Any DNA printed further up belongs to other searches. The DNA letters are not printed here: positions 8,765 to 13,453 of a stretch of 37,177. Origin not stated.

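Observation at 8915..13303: Giant fusion: transferrin-receptor/GCPII-like PA+M28 ectodomain that appears to have lost its metal ligands, grafted onto an orphan MacB/FtsX permease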

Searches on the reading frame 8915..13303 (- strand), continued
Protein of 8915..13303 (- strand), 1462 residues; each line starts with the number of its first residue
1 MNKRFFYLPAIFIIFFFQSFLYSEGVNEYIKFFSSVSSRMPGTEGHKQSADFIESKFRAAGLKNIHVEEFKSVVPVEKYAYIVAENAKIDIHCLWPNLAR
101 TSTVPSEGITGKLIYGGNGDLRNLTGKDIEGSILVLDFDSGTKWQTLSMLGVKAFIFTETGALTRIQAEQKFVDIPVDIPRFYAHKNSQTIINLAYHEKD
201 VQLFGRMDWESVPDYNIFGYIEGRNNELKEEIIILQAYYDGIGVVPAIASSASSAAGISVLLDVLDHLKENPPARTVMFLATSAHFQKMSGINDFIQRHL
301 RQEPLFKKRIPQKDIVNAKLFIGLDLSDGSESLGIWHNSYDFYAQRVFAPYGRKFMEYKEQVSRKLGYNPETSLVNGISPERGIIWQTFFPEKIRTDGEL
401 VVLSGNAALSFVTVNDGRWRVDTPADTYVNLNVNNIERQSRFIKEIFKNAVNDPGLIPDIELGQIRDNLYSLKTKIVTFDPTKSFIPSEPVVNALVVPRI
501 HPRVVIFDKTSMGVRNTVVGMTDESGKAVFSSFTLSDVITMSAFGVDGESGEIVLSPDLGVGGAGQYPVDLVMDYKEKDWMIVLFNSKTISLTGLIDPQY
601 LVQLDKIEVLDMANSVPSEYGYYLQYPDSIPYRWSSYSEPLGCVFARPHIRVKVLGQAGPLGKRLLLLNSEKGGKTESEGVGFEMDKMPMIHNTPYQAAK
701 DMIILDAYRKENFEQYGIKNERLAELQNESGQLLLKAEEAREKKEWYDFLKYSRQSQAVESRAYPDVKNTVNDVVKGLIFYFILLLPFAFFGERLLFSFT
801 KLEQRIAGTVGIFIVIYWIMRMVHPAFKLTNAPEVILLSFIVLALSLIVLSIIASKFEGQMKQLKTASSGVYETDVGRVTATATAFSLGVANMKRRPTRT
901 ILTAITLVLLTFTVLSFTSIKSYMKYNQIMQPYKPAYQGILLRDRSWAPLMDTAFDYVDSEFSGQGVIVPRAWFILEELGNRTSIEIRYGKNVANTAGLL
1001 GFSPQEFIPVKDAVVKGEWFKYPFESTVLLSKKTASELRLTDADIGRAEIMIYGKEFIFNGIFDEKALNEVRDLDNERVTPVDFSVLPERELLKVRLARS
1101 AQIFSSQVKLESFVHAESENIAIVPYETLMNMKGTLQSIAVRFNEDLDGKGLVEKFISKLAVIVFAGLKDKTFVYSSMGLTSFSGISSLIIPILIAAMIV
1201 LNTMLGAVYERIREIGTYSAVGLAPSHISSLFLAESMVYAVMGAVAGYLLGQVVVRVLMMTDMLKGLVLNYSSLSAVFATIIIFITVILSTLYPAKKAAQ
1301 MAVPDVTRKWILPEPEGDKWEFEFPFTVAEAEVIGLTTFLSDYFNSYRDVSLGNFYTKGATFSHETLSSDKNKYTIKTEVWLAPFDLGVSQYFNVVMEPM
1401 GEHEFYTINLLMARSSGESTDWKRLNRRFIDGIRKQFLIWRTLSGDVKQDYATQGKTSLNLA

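Call 30: search_protein_families(library=ncbifam, proteins=[L039:6155-6943:+, L021:17025-17756:+, L021:17772-18875:+, L021:16345-17007:+, L057:16478-17455:+, L057:18568-19308:+], max_evalue=0.001)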
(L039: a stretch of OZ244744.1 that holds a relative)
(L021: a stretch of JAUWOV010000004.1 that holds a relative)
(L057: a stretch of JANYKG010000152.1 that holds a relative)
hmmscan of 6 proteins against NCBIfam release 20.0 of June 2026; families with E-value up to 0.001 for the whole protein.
L039:6155-6943:+ (262 aa): 189 families (the best 25 are shown)
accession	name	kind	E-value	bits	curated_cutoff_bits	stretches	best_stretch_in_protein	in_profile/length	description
TIGR02211.1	LolD_lipo_ex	equivalog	7.2e-68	228.4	307.75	1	18-236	1-219/221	lipoprotein-releasing ABC transporter ATP-binding protein LolD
NF038007.1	ABC_ATP_DarD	equivalog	9e-64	214.9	375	1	19-235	2-217/218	darobactin export ABC transporter ATP-binding protein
TIGR02673.1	FtsE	equivalog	4.7e-63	212.7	264.85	1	18-234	1-213/214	cell division ATP-binding protein FtsE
NF007826.0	PRK10535.1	equivalog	2.6e-62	211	966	1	18-236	4-221/648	macrolide ABC transporter ATP-binding protein/permease MacB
NF008639.0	PRK11629.1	equivalog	3.6e-62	209.8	360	1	17-236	5-224/234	lipoprotein-releasing ABC transporter ATP-binding protein LolD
NF007879.0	PRK10584.1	equivalog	2.1e-61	207.5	336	1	16-236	4-224/228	putative ABC transporter ATP-binding protein YbbA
TIGR02982.1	heterocyst_DevA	subfamily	3.1e-61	206.7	295.8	1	18-236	1-219/220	ABC exporter ATP-binding subunit, DevA family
TIGR03608.1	L_ocin_972_ABC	subfamily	2e-56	190.7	254.85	1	34-231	10-206/206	putative bacteriocin export ABC transporter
NF040933.2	ABC_arch_GlcV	equivalog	5.8e-53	180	450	1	19-245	3-229/357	glucose ABC transporter ATP-binding protein GlcV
TIGR02314.1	ABC_MetN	equivalog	1.2e-51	175.8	499.7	1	18-222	1-204/343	methionine ABC transporter ATP-binding protein MetN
TIGR02315.1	ABC_phnC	equivalog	2.8e-50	171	266.1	1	18-242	1-230/243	phosphonate ABC transporter ATP-binding protein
TIGR01186.1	proV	subfamily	3.7e-50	171.1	326.6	1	37-245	8-217/363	betaine/proline/choline family ABC transporter ATP-binding protein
TIGR03265.1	PhnT2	equivalog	4.4e-50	170.9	457.7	1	18-244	4-221/353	putative 2-aminoethylphosphonate ABC transporter ATP-binding protein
NF006987.0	PRK09452.1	equivalog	3.4e-49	167.5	482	1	11-238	10-228/378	spermidine/putrescine ABC transporter ATP-binding protein PotA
NF007027.0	PRK09493.1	equivalog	5.2e-47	160.2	379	1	18-221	1-198/240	glutamine ABC transporter ATP-binding protein GlnQ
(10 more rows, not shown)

L021:17025-17756:+ (243 aa): 189 families (the best 25 are shown)
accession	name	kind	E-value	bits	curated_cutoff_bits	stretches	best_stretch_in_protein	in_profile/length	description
TIGR02211.1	LolD_lipo_ex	equivalog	6.4e-69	231.8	307.75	1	7-224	2-219/221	lipoprotein-releasing ABC transporter ATP-binding protein LolD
NF038007.1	ABC_ATP_DarD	equivalog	1.3e-64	217.7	375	1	10-223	5-217/218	darobactin export ABC transporter ATP-binding protein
NF007879.0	PRK10584.1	equivalog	3.5e-64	216.6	336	1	1-225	1-225/228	putative ABC transporter ATP-binding protein YbbA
TIGR02982.1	heterocyst_DevA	subfamily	6.2e-63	212.3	295.8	1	6-224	1-219/220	ABC exporter ATP-binding subunit, DevA family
NF007826.0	PRK10535.1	equivalog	7.2e-63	212.9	966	1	7-226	5-223/648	macrolide ABC transporter ATP-binding protein/permease MacB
TIGR02673.1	FtsE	equivalog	2.4e-60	203.8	264.85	1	20-221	12-212/214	cell division ATP-binding protein FtsE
NF008639.0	PRK11629.1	equivalog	1.1e-59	201.7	360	1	4-225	4-225/234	lipoprotein-releasing ABC transporter ATP-binding protein LolD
TIGR03608.1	L_ocin_972_ABC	subfamily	6.8e-57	192.3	254.85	1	24-217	12-204/206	putative bacteriocin export ABC transporter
NF040933.2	ABC_arch_GlcV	equivalog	1.2e-55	188.9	450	1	7-232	3-228/357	glucose ABC transporter ATP-binding protein GlcV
TIGR01186.1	proV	subfamily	1.6e-55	188.7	326.6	1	25-227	8-211/363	betaine/proline/choline family ABC transporter ATP-binding protein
TIGR02314.1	ABC_MetN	equivalog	3e-53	181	499.7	1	8-224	3-219/343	methionine ABC transporter ATP-binding protein MetN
TIGR02315.1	ABC_phnC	equivalog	2.2e-52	177.9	266.1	1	10-224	5-224/243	phosphonate ABC transporter ATP-binding protein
NF006987.0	PRK09452.1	equivalog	7.3e-50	169.7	482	1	3-227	14-229/378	spermidine/putrescine ABC transporter ATP-binding protein PotA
TIGR03005.1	ectoine_ehuA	equivalog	2.2e-49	168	345.4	1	22-225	12-226/252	ectoine/hydroxyectoine ABC transporter ATP-binding protein EhuA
TIGR00968.1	3a0106s01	subfamily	5.3e-49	166.9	342.75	1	23-232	13-217/237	sulfate ABC transporter ATP-binding protein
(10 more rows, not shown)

L021:17772-18875:+ (367 aa): 24 families
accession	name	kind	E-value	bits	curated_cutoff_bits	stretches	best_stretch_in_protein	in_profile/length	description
NF007135.0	PRK09581.1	equivalog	5.1e-53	180.5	474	1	197-366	285-454/457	PleD family two-component system response regulator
TIGR00254.1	GGDEF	domain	6e-52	175.7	37.4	1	203-366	4-166/168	diguanylate cyclase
NF041606.1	dguan_cyc_DgcA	equivalog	3.9e-51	174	370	1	148-365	124-337/340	diguanylate cyclase DgcA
NF038266.1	diguan_SiaD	equivalog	5.7e-43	147.1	290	1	198-364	88-252/252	biofilm regulation diguanylate cyclase SiaD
NF007380.0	PRK09894.1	equivalog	4e-40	138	256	1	200-365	125-285/296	diguanylate cyclase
NF047654.1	DiguCycDgcRLepto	equivalog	3.5e-38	131.2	500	1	175-365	108-294/295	diguanylate cyclase DgcR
NF007423.1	PRK09966.1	equivalog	4.2e-34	118.1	325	1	185-357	224-390/390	diguanylate cyclase DgcN/YfiN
NF007298.0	PRK09776.1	equivalog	1.7e-31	109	1135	1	204-364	684-842/1111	diguanylate cyclase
NF051473.1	DigCycDgcsShew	equivalog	2.5e-31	109.1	400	1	193-363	124-287/291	diguanylate cyclase DgcS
NF011955.1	PRK15426.1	equivalog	5.8e-29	100.7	408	1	206-366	400-560/564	cellulose biosynthesis regulator diguanylate cyclase DgcQ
NF007599.0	PRK10245.1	equivalog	7.3e-28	97.1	402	1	190-364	199-367/371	diguanylate cyclase AdrA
NF047872.1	GGDEF_GdpS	equivalog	7.9e-28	97.6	400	1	204-365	187-348/355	GGDEF domain-containing protein GdpS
NF045675.1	PhdiestaseDibA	equivalog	1.6e-24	86.3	980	1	202-362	201-359/623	phosphodiesterase DibA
NF040885.1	diguan_DgcJ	equivalog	1.3e-22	80.3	500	1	204-362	341-491/493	diguanylate cyclase DgcJ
NF007474.0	PRK10060.1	equivalog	1.9e-22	79.3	782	1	192-363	225-391/663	cyclic di-GMP phosphodiesterase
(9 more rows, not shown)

L021:16345-17007:+ (220 aa): 9 families
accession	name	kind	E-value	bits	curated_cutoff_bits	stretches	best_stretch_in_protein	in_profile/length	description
TIGR02212.1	lolCE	equivalog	4.1e-13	49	362.45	1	89-219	266-411/411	lipoprotein-releasing ABC transporter permease subunit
NF007826.0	PRK10535.1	equivalog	8.6e-12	44.1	966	1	93-218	528-647/648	macrolide ABC transporter ATP-binding protein/permease MacB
TIGR03434.1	ADOP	subfamily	1.1e-09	37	622.3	1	94-219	685-803/803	ADOP family duplicated permease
NF008357.0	PRK11146.1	exception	4.2e-08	32.4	439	1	94-216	276-411/414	lipoprotein-releasing ABC transporter permease subunit LolE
NF008076.0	PRK10814.1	exception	7.5e-08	31.8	473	1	93-219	268-399/399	lipoprotein-releasing ABC transporter permease subunit LolC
TIGR00439.2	FtsX_Gneg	equivalog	2.4e-07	30.3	255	1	90-201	168-284/292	permease-like cell division protein FtsX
TIGR02213.1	lolE_release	exception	2.4e-07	30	540.35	1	94-218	273-410/411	lipoprotein-releasing ABC transporter permease subunit LolE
NF038347.1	FtsX_Gpos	exception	2.8e-07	30.2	225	1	90-201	171-288/296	permease-like cell division protein FtsX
NF038346.1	FtsX_actino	exception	9.4e-07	28.5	250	1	89-205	182-299/308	permease-like cell division protein FtsX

L057:16478-17455:+ (325 aa): 0 families

L057:18568-19308:+ (246 aa): 189 families (the best 25 are shown)
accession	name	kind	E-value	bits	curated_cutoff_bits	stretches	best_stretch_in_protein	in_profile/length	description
TIGR02211.1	LolD_lipo_ex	equivalog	1.1e-69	234.3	307.75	1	8-225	2-219/221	lipoprotein-releasing ABC transporter ATP-binding protein LolD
NF007826.0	PRK10535.1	equivalog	3.4e-65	220.5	966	1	8-227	5-223/648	macrolide ABC transporter ATP-binding protein/permease MacB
NF007879.0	PRK10584.1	equivalog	2.9e-64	216.9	336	1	4-226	3-225/228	putative ABC transporter ATP-binding protein YbbA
NF008639.0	PRK11629.1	equivalog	3.7e-64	216.3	360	1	4-226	3-225/234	lipoprotein-releasing ABC transporter ATP-binding protein LolD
NF038007.1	ABC_ATP_DarD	equivalog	1.2e-63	214.6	375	1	9-224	3-217/218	darobactin export ABC transporter ATP-binding protein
TIGR02982.1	heterocyst_DevA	subfamily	2.6e-62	210.3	295.8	1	7-225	1-219/220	ABC exporter ATP-binding subunit, DevA family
TIGR02673.1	FtsE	equivalog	6.7e-60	202.4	264.85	1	8-223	2-213/214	cell division ATP-binding protein FtsE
TIGR03608.1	L_ocin_972_ABC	subfamily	4.4e-57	192.9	254.85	1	23-219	10-205/206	putative bacteriocin export ABC transporter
TIGR02314.1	ABC_MetN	equivalog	1e-54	185.9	499.7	1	8-230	2-222/343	methionine ABC transporter ATP-binding protein MetN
TIGR01186.1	proV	subfamily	1.3e-54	185.7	326.6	1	26-228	8-211/363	betaine/proline/choline family ABC transporter ATP-binding protein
NF040933.2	ABC_arch_GlcV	equivalog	1e-53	182.5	450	1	8-234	3-229/357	glucose ABC transporter ATP-binding protein GlcV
TIGR02315.1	ABC_phnC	equivalog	4.4e-52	176.9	266.1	1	8-225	2-224/243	phosphonate ABC transporter ATP-binding protein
NF006987.0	PRK09452.1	equivalog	2.2e-51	174.7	482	1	3-229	13-230/378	spermidine/putrescine ABC transporter ATP-binding protein PotA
TIGR03265.1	PhnT2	equivalog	3.9e-50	171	457.7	1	9-228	6-216/353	putative 2-aminoethylphosphonate ABC transporter ATP-binding protein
NF007027.0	PRK09493.1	equivalog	1.8e-49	168.3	379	1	8-226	2-215/240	glutamine ABC transporter ATP-binding protein GlnQ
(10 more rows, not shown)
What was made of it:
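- These ATPases score best against LolD/MacB/FtsE-type models (call 30). The ATPase scores well on the DarD and DevA exporter models (call 30).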
